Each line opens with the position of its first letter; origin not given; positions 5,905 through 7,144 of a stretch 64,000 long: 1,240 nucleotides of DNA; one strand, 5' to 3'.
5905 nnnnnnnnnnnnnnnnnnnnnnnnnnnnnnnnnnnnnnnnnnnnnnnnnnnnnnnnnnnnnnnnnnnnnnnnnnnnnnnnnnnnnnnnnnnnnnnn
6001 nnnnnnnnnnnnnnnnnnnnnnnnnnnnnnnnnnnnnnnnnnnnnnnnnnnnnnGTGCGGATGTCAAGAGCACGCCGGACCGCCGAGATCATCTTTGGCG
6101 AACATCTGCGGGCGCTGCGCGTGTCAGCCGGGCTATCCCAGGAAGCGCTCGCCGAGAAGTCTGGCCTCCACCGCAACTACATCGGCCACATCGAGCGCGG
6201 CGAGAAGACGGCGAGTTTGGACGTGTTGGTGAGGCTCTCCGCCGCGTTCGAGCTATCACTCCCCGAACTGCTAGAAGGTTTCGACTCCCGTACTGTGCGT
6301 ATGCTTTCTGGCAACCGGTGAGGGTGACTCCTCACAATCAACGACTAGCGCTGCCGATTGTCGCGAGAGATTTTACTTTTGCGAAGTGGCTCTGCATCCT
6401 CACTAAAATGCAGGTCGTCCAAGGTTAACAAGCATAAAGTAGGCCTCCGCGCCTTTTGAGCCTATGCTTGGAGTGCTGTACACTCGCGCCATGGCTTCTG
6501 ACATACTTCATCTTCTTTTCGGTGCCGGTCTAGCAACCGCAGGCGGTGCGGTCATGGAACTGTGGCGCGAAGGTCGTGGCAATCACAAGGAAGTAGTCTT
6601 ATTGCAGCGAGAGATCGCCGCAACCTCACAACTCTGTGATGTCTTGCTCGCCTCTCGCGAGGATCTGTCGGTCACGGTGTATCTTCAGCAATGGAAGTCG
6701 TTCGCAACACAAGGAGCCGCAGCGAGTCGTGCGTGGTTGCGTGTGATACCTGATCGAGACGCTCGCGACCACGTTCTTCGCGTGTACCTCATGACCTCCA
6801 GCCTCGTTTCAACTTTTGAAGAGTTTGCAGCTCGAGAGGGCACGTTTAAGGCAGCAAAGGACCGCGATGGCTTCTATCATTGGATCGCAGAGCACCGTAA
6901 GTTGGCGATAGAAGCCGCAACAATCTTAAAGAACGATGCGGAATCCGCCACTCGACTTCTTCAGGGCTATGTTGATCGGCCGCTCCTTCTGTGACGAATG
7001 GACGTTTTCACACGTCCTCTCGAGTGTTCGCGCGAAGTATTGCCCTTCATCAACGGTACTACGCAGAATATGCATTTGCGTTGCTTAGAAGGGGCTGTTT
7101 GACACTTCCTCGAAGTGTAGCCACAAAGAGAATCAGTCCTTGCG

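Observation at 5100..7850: Low-GC island carrying a TIR-domain protein and a 176-aa unknown partner, flanked by TA modules and an IS: candidate undescribed defence module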

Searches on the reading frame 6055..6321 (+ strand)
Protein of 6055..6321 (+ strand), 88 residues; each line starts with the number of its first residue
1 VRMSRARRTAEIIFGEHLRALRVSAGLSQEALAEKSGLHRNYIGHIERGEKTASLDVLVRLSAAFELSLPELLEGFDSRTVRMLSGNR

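Call 3: search_protein_families(library=pfam, proteins=[window:6055-6321:+], max_evalue=0.1)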
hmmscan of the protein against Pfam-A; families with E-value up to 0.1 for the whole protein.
window:6055-6321:+ (88 aa): 5 families
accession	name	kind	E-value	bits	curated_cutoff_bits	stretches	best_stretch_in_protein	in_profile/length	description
PF01381.28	HTH_3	-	7.3e-17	61.6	23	1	18-72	1-55/55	Helix-turn-helix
PF13560.12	HTH_31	-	1e-14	55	27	1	14-72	2-61/64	Helix-turn-helix domain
PF12844.13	HTH_19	-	2.9e-08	33.9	30.2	1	15-75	1-61/64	Helix-turn-helix domain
PF13443.12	HTH_26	-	2.8e-05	24.7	22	1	17-74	1-59/63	Cro/C1-type HTH DNA-binding domain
PF13413.12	HTH_25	-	0.00032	20.9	24.6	1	18-50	2-34/62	Helix-turn-helix domain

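Call 4: search_protein_families(library=padloc, proteins=[window:6055-6321:+], max_evalue=0.1)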
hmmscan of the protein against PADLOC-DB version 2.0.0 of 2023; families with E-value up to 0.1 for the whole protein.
window:6055-6321:+ (88 aa): 20 families
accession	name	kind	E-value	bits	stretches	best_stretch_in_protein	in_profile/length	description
PDLC03665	Control_protein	-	3e-18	63.9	1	10-74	5-70/77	control protein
PDLC03664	Control_protein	-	1.7e-14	52.1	1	12-72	12-72/74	control protein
PDLC03671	Control_protein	-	1.7e-14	51.8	1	13-73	14-74/84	control protein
PDLC02926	HTH_VI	-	3.6e-14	50.8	1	14-72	2-60/92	-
PDLC03666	Control_protein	-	3.7e-12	44.5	1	14-73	7-66/77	control protein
PDLC04142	capH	-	8.1e-12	44.1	1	12-80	5-73/103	capH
PDLC03953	RmrA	-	6.9e-07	26.8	1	14-67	6-59/373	-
PDLC03952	RmrA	-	1.7e-06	25.2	1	4-66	13-75/395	-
PDLC03954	RmrA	-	5.3e-06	23.6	1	13-70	10-67/380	-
PDLC03947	RmrA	-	7.1e-06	23.1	1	7-68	5-66/383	-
PDLC03668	Control_protein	-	8e-06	24.3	1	19-58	14-53/79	control protein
PDLC03951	RmrA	-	1.7e-05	22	1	15-74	10-69/400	-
PDLC03536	REase_II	-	0.00011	19.9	1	13-74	10-71/237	Type II restriction enzyme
PDLC03943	RmrA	-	0.00013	19.1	1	15-67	4-56/370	-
PDLC03945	RmrA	-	0.0013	16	1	14-67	3-56/394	-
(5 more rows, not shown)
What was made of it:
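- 6061..6321 (+): XRE/C-protein-like HTH regulator (86 aa from ATG 6061). It is the conserved left anchor of the hotspot. Pfam HTH_3 E 7e-17; PADLOC R-M 'Control_protein' E 3e-18 (calls 3, 4).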

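Call 6: search_protein_families(library=ncbifam, proteins=[window:6055-6321:+], max_evalue=0.1)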
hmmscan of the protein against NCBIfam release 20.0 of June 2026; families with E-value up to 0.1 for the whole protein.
window:6055-6321:+ (88 aa): 22 families
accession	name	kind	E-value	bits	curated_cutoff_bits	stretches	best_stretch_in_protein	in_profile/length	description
TIGR03070.1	couple_hipB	subfamily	2.8e-12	46.4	71.65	1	14-69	3-58/58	type II toxin-antitoxin system Y4mF family antitoxin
NF041951.1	phage_RstR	subfamily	2.9e-12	46.8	80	1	14-79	3-68/108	RstR family transcriptional repressor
NF006015.0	PRK08154.1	subfamily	6.5e-11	41.9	204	1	14-79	31-96/314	anaerobic benzoate catabolism transcriptional regulator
NF007408.0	PRK09943.1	equivalog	1.8e-07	30.9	211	1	11-73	5-67/185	HTH-type transcriptional regulator PuuR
NF046032.1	TransRegSlrRBacil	equivalog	1.4e-06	28.4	250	1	15-79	3-65/149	HTH-type transcriptional regulator SlrR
NF010465.0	PRK13890.1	equivalog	3e-06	27.3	96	1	11-85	4-79/121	conjugal transfer protein TrbA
NF003162.0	PRK04140.1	equivalog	5.4e-06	25.6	263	1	13-72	126-185/317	transcriptional regulator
NF038139.1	Reg_Aceta_RamB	equivalog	5.6e-06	25.3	700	1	15-68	4-57/465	acetate metabolism transcriptional regulator RamB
TIGR03830.1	CxxCG_CxxCG_HTH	subfamily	6.2e-05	22.8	61.8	1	6-62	57-116/127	type II TA system antitoxin MqsA family protein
TIGR00270.2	TIGR00270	equivalog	8e-05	22.5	110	1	14-71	76-133/159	multiprotein bridging factor aMBF1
NF041677.1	trans_regClgR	equivalog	0.00012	22.1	170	1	13-76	8-71/113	transcriptional regulator ClgR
TIGR02607.1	antidote_HigA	equivalog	0.00016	21.4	47.7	1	12-68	10-62/81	HigA family addiction module antitoxin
NF047948.1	male_kill_WMK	equivalog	0.00059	19.4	300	1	14-73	163-222/300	WO male-killing family protein Wmk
NF041493.1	MobT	equivalog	0.0006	18.7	600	1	19-71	2-54/383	MobT family relaxase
NF050110.1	TransRegBldD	equivalog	0.00075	19.3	250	1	14-75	9-72/162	transcriptional regulator BldD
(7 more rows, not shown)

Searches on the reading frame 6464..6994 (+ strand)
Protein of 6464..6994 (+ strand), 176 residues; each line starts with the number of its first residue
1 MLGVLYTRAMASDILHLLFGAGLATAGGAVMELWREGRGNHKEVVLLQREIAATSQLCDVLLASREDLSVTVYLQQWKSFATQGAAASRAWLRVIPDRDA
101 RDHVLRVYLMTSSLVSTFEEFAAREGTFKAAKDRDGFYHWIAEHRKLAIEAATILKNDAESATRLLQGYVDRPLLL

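Call 3: search_protein_families(library=pfam, proteins=[window:6464-6994:+], max_evalue=0.1)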
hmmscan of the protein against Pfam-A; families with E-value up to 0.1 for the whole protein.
window:6464-6994:+ (176 aa): 0 families

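Call 4: search_protein_families(library=padloc, proteins=[window:6464-6994:+], max_evalue=0.1)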
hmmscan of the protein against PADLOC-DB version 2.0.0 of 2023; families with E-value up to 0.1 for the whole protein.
window:6464-6994:+ (176 aa): 1 family
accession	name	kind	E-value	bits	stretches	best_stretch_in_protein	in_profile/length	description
PDLC03642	MTase_III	-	0.047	10.4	1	11-52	360-401/528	Type III methyltransferase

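Call 6: search_protein_families(library=ncbifam, proteins=[window:6464-6994:+], max_evalue=0.1)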
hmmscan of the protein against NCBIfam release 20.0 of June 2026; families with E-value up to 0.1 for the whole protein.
window:6464-6994:+ (176 aa): 1 family
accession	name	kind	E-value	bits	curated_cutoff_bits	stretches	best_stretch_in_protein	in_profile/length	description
NF052353.1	EstBLacLipLMycb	equivalog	0.02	13.8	650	0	7-84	81-158/420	esterase/beta-lactamase LipL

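Call 16: find_homologous_proteins(query=window:6464-6994:+, max_evalue=0.01)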
Query window:6464-6994:+ (176 aa): 4 proteins with E <= 0.01 among 486 candidates.
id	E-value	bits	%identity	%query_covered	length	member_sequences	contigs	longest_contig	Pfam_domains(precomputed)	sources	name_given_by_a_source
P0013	5.9e-103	359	100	95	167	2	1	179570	-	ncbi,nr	ncbi:MAG TPA: hypothetical protein VN380_13560 [Thermoanaerobaculia bacterium]|nr:hypothetical prote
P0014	2.5e-76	273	70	99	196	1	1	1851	-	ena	-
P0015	1.4e-68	248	76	83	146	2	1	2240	-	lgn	-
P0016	1.6e-66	241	65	95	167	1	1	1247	-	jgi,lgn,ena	-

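Call 17: find_encoding_contigs(protein=P0014, flank=10000)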
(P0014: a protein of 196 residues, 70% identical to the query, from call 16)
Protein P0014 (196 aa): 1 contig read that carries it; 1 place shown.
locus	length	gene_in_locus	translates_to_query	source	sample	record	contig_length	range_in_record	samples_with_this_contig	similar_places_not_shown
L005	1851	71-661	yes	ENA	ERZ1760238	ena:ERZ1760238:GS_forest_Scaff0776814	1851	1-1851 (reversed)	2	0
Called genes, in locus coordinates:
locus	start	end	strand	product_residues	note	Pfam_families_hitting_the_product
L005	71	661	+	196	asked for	-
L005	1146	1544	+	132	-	-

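Call 18: find_encoding_contigs(protein=P0015, flank=10000)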
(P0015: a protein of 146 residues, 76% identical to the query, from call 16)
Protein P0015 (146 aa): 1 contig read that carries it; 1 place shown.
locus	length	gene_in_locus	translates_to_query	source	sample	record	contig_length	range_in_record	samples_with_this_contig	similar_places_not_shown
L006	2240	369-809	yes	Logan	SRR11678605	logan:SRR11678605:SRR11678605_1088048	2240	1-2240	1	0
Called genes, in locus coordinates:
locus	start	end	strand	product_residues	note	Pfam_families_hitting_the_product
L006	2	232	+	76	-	?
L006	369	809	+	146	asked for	-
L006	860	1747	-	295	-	PF13365:Trypsin_2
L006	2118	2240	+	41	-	?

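Call 19: find_encoding_contigs(protein=P0016, flank=10000)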
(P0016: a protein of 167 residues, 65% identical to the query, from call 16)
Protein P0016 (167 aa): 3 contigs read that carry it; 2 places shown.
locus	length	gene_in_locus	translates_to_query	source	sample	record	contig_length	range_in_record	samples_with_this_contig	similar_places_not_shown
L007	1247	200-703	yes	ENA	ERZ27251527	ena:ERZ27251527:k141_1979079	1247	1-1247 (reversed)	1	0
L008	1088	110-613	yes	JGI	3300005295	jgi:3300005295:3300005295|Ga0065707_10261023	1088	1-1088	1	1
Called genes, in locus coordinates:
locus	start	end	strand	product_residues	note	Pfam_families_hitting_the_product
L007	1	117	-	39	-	?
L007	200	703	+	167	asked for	-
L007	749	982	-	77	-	-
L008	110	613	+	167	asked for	-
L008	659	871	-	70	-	-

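Call 46: search_protein_families(library=pfam, proteins=[L006:860-1747:-], max_evalue=0.01)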
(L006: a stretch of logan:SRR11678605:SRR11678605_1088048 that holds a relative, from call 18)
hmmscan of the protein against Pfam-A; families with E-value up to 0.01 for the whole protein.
L006:860-1747:- (295 aa): 2 families
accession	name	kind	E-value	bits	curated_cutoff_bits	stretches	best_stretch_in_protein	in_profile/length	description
PF13365.12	Trypsin_2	-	1.5e-11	45.7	27.6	1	29-199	2-136/144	Trypsin-like peptidase domain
PF00089.32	Trypsin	-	0.00019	21.7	20.6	1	49-214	36-202/220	Trypsin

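Call 47: search_protein_families(library=padloc, proteins=[L006:860-1747:-], max_evalue=0.01)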
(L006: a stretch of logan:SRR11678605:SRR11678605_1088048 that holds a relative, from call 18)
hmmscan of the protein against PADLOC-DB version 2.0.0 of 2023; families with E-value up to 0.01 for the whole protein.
L006:860-1747:- (295 aa): 3 families
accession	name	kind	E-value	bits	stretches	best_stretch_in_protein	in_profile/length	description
PDLC05022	PDC-S45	-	2e-29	100.5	1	23-268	34-286/293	-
PDLC02959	RT-Protease_XI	-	1.3e-07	28.9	1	47-206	359-485/510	single gene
PDLC02960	RT-Protease_XI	-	2.6e-07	28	1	47-206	357-482/506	single gene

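Call 64: predict_structure(alignment_id=A6)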
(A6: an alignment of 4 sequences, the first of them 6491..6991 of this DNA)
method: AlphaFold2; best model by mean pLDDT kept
length: 167 residues; sequences in the alignment: 4
mean_pLDDT: 70.6   pTM: 0.62
mean pLDDT of the five models: 70.6, 54.5, 47.8, 47.5, 44.3
residues with pLDDT >= 90: 1; 70-90: 106; 50-70: 33; < 50: 27
segments of 3 or more residues with pLDDT < 50: 1-26
pLDDT, mean of each block of 10 residues (from residue 1): 41 40 47 76 83 67 71 65 70 82 82 81 82 79 88 83 60
secondary structure, 60 per line:
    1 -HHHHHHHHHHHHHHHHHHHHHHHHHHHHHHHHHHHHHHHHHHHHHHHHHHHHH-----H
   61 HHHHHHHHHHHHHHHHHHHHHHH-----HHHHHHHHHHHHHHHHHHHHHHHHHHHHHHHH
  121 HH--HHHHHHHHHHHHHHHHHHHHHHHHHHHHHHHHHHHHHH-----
elements in order: H2-54 H60-83 H89-122 H125-162

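Call 70: fold_search(model_id=the predicted structure, library=pdb)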
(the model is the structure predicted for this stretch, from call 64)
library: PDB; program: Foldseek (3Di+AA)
matches with E <= 10: 727; with E <= 0.001: 0
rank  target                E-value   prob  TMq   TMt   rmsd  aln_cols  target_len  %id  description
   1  2lig_A                1.3e-02  0.99  0.40  0.42   7.7       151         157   18  THREE-DIMENSIONAL STRUCTURES OF THE LIGAND-BINDING DOMAIN OF THE BACTERIAL ASPARTATE RECEPTOR WITH AND WITHOUT A LIGAN (released 1995-09-15)
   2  8dt0_B                3.1e-02  1.00  0.50  0.58   4.6       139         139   12  Scaffolding protein functional sites using deep learning (released 2022-08-10)
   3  8bsa_A                4.0e-02  0.97  0.35  0.37   7.5       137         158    9  Vc1313-LBD bound to D-arginine (released 2023-06-07)
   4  2b0h_MODEL_1_A        4.2e-02  1.00  0.50  0.59   4.5       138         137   14  Solution structure of VBS3 fragment of talin (released 2006-01-17)
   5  8bsa_B                4.4e-02  0.96  0.34  0.36   7.7       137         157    9  Vc1313-LBD bound to D-arginine (released 2023-06-07)
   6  5xua_C                5.1e-02  0.99  0.42  0.48   5.9       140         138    8  The ligand-free dimer of chemoreceptor MCP2201 ligand binding domain (released 2018-06-27)
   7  4z9i_B                5.4e-02  0.77  0.29  0.30  10.6       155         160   11  Asp-TarS from E. coli (released 2016-07-20)
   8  8bsb_B                5.7e-02  0.95  0.35  0.36   7.9       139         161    9  Vc1313-LBD bound to D-lysine (released 2023-06-07)
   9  1lih                  5.7e-02  0.82  0.30  0.31  10.2       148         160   14  THREE-DIMENSIONAL STRUCTURES OF THE LIGAND-BINDING DOMAIN OF THE BACTERIAL ASPARTATE RECEPTOR WITH AND WITHOUT A LIGAND (released 1995-09-15)
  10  8tn1_A                6.0e-02  0.97  0.42  0.46   6.2       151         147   14  De novo designed protein binds poly ADP ribose polymerase inhibitors (PARPi) - apo (released 2024-04-24)
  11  1wat_A                6.3e-02  0.63  0.23  0.27  11.7       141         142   13  THE THREE-DIMENSIONAL STRUCTURE OF THE LIGAND-BINDING DOMAIN OF A WILD-TYPE BACTERIAL CHEMOTAXIS RECEPTOR (released 1994-12-20)
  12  4z9j_A                7.8e-02  0.72  0.28  0.29  10.1       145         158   11  Apo-Tar from E. coli (released 2016-07-20)
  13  8dt0_A                8.2e-02  1.00  0.50  0.57   4.8       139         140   11  Scaffolding protein functional sites using deep learning (released 2022-08-10)
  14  8bsb_A                1.0e-01  0.89  0.34  0.36   8.9       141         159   10  Vc1313-LBD bound to D-lysine (released 2023-06-07)
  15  4k0d_B                1.1e-01  0.98  0.41  0.46   5.9       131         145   11  Periplasmic sensor domain of sensor histidine kinase, Adeh_2942 (released 2013-06-12)
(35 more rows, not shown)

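Call 84: search_protein_families(library=phrogs, proteins=[window:6491-6994:+], max_evalue=0.01)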
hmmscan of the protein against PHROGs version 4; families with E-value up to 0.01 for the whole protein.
window:6491-6994:+ (167 aa): 0 families
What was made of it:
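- Tried and rejected: There were no hits in Pfam, PADLOC, NCBIfam or PHROGs (calls 3, 4, 6, 84).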

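Call 86: find_related_loci(query=A6, collection=viral_contigs, flank=5000)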
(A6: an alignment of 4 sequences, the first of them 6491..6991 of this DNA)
Query A6 (167 aa) in viral_contigs; peptide patterns used: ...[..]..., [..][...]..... (x = any residue, [..] = any of these).
183 stretches matched a pattern, but none encodes a relative of the query by tblastn (E <= 1e-3).
